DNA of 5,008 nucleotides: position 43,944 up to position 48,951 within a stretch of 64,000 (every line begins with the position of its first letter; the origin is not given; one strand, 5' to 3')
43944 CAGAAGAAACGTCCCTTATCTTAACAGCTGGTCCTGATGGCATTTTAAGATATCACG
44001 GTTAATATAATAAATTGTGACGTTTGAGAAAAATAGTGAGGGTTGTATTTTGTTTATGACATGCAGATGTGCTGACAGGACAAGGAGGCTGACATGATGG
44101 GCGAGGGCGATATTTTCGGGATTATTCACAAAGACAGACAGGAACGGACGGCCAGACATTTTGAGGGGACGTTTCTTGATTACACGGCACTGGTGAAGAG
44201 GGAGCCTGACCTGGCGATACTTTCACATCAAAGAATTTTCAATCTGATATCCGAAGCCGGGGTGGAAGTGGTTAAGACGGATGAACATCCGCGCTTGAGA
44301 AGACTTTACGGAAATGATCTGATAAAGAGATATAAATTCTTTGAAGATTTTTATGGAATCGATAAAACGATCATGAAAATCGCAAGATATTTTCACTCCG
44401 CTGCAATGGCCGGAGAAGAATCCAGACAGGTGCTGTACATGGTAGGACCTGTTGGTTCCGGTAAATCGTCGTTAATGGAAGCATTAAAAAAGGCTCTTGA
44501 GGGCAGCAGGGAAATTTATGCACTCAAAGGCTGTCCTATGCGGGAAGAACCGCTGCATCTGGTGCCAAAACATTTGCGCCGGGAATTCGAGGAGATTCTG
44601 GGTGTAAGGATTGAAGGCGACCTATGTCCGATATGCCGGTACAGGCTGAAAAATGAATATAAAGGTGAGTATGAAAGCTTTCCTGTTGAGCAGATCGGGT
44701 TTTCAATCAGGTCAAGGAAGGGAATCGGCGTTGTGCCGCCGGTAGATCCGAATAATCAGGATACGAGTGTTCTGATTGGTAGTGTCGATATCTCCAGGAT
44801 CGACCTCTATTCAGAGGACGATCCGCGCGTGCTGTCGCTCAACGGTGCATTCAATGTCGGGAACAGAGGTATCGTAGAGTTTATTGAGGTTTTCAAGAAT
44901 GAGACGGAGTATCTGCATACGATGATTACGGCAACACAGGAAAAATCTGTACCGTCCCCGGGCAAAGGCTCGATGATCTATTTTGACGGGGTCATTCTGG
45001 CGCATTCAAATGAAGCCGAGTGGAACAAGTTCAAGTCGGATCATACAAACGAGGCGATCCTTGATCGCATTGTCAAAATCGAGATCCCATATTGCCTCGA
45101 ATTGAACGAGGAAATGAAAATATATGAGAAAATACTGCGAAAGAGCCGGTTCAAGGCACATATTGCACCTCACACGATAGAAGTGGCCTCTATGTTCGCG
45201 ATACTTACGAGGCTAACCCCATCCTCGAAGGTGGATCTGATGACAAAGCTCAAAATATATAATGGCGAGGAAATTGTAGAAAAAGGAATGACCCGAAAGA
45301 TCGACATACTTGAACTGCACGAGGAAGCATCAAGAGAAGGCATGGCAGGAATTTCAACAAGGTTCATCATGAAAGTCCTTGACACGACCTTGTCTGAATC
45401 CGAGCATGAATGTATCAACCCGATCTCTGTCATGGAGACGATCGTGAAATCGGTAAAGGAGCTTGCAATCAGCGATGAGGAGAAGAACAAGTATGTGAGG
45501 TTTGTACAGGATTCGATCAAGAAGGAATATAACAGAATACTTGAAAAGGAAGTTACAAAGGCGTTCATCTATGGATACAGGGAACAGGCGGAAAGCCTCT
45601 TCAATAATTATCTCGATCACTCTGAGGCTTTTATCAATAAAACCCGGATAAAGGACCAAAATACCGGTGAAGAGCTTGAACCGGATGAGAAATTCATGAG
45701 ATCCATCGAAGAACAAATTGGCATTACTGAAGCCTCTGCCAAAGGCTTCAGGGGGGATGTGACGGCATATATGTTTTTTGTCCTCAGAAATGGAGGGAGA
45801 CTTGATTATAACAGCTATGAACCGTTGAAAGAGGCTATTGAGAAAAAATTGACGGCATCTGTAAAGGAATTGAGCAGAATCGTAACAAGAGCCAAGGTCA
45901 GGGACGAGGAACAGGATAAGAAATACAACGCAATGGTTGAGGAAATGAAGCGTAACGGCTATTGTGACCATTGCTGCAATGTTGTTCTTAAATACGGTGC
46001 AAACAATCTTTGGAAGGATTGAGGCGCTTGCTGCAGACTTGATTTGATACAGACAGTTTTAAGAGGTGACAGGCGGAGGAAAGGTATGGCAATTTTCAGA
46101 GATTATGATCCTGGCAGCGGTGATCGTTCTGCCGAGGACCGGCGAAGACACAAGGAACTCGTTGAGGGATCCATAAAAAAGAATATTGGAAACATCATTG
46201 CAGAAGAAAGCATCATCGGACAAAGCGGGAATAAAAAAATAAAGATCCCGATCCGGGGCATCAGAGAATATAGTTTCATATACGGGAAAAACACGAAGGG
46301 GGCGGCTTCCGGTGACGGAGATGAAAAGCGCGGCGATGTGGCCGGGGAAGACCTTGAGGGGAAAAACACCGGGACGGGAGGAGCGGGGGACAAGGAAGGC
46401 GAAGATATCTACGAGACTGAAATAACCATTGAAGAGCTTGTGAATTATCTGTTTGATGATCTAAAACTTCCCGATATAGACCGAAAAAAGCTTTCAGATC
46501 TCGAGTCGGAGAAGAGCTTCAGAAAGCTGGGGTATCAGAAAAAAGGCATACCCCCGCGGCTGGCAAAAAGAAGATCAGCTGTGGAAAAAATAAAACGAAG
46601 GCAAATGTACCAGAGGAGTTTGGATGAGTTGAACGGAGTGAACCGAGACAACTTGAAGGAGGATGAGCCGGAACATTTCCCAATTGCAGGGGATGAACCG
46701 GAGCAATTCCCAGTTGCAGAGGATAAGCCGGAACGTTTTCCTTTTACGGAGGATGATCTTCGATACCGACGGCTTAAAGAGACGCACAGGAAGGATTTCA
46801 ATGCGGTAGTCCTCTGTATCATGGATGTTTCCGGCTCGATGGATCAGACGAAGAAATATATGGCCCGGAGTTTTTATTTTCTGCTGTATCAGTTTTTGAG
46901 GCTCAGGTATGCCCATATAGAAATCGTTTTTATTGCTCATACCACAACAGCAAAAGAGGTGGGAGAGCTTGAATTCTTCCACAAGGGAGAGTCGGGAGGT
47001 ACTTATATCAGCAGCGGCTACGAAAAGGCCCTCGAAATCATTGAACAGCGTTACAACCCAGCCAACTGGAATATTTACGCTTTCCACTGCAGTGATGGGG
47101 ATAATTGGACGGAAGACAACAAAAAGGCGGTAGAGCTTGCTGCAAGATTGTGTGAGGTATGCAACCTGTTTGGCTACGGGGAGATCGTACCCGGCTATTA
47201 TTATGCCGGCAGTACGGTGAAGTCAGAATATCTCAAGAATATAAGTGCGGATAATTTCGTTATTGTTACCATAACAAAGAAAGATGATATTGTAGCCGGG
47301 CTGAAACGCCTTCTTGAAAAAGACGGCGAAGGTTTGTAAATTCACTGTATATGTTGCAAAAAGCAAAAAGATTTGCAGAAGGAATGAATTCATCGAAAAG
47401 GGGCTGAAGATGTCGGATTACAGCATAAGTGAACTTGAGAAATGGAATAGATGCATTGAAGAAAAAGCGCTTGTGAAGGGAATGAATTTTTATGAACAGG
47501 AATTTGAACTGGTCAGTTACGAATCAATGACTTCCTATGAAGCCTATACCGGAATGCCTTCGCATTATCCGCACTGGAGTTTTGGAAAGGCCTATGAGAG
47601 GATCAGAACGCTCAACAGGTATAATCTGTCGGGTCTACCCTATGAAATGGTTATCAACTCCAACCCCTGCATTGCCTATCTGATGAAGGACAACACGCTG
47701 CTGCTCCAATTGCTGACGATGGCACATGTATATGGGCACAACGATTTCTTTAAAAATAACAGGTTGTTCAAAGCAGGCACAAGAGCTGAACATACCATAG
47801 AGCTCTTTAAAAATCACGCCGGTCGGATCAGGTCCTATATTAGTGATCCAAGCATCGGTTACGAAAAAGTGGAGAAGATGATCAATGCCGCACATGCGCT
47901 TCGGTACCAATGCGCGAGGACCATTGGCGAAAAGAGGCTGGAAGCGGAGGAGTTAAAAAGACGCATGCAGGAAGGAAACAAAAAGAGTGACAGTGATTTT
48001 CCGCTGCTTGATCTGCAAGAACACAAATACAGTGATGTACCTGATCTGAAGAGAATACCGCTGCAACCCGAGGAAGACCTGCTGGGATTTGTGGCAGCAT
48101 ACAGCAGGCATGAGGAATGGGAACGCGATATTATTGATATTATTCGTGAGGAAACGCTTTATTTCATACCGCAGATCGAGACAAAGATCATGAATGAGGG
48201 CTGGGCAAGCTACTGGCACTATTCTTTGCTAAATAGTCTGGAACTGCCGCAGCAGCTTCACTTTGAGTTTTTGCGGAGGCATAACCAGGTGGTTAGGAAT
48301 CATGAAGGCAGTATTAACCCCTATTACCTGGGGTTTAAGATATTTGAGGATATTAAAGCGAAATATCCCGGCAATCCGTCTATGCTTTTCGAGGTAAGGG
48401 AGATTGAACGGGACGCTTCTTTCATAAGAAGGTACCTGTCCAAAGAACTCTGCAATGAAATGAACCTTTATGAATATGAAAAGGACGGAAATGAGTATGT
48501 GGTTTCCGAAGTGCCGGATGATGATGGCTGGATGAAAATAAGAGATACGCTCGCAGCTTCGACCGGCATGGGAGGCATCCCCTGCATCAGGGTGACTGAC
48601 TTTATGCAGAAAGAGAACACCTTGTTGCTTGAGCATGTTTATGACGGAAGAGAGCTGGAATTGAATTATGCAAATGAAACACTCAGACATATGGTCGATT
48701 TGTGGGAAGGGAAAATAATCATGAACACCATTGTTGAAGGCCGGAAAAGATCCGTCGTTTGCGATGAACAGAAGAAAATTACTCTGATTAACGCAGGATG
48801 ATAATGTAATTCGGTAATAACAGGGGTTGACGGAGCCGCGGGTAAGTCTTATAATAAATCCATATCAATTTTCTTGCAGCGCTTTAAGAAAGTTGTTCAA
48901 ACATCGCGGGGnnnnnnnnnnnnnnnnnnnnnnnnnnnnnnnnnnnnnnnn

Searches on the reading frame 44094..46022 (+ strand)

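Call 9: search_protein_families(library=pfam, proteins=[window:44094-46022:+], max_evalue=0.00001)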
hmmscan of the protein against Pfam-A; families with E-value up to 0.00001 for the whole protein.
window:44094-46022:+ (642 aa): 2 families
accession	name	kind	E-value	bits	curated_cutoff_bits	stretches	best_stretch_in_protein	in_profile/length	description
PF08298.17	AAA_PrkA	-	4.9e-159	529.6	25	1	26-381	2-358/358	PrkA AAA domain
PF06798.17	PrkA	-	1.1e-88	297.6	25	1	383-634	1-255/255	PrkA serine protein kinase C-terminal domain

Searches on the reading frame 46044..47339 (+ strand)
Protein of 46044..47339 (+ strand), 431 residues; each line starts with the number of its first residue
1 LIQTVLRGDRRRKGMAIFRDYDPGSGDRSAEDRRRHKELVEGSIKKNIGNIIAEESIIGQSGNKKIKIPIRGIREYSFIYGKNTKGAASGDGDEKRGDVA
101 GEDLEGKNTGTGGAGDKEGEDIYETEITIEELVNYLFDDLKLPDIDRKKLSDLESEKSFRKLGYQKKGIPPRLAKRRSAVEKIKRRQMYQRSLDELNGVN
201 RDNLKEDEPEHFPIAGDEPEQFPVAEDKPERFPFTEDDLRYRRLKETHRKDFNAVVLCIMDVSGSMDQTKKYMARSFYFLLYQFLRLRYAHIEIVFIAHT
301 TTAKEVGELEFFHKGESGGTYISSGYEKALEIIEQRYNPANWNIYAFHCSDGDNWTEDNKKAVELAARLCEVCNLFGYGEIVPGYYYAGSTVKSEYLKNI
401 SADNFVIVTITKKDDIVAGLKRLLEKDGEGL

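Call 9: search_protein_families(library=pfam, proteins=[window:46044-47339:+], max_evalue=0.00001)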
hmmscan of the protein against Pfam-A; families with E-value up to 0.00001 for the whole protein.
window:46044-47339:+ (431 aa): 1 family
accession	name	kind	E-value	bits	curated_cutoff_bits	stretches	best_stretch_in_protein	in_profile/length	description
PF04285.18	DUF444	-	8.7e-138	460.3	27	1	18-426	2-417/418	Protein of unknown function (DUF444)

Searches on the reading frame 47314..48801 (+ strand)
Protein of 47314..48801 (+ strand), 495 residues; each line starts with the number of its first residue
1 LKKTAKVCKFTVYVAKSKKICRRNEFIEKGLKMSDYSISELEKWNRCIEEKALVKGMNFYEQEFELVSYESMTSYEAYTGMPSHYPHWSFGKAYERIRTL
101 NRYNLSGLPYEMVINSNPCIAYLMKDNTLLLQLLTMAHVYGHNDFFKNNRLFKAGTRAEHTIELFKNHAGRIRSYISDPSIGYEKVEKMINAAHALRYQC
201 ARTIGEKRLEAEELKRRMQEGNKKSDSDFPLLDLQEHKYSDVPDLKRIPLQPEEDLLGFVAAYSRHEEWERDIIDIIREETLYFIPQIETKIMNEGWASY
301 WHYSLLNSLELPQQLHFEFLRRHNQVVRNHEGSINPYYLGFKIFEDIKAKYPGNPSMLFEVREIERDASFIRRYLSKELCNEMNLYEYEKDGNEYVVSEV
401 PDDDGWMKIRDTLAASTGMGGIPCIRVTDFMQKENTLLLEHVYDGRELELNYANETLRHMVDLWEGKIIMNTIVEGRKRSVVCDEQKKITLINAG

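Call 9: search_protein_families(library=pfam, proteins=[window:47314-48801:+], max_evalue=0.00001)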
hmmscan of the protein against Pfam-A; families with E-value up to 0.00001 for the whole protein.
window:47314-48801:+ (495 aa): 2 families
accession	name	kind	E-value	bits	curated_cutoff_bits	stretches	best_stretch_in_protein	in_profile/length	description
PF04293.20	SpoVR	-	2.5e-138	461.7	27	1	35-420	1-405/407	SpoVR like protein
PF24755.2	SpoVR_C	-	2.8e-09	37.3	27.6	1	423-473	1-53/55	SpoVR-like C-terminal domain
